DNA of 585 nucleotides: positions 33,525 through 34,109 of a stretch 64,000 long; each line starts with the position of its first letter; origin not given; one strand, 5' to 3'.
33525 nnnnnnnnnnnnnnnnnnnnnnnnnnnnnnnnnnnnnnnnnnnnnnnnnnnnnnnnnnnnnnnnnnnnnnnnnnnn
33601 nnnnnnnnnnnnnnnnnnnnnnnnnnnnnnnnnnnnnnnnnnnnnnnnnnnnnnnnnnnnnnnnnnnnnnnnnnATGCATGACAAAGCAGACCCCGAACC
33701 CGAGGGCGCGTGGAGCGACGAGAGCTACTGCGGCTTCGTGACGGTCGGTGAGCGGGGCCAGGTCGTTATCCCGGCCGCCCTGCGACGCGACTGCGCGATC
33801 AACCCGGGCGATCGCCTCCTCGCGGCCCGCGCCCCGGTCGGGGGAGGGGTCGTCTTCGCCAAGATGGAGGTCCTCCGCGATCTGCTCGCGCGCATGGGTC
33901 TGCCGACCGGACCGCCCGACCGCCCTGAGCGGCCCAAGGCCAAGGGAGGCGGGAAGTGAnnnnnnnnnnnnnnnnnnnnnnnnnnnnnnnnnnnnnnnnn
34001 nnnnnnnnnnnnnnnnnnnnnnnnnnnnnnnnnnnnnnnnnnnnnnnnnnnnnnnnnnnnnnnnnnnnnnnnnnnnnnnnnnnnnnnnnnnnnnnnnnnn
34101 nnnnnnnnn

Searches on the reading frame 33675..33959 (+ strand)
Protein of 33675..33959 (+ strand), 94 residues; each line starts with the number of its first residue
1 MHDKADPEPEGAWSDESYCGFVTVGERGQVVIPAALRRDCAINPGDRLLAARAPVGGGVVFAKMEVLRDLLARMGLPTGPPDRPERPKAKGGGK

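Call 47: search_protein_families(library=pfam, proteins=[window:33675-33959:+], max_evalue=0.00001)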
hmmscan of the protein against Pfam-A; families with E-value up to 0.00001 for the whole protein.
window:33675-33959:+ (94 aa): 1 family
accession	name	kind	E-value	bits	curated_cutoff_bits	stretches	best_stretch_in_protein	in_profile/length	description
PF04014.23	MazE_antitoxin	-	8e-06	26.2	24.7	0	22-48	2-28/48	Antidote-toxin recognition MazE, bacterial antitoxin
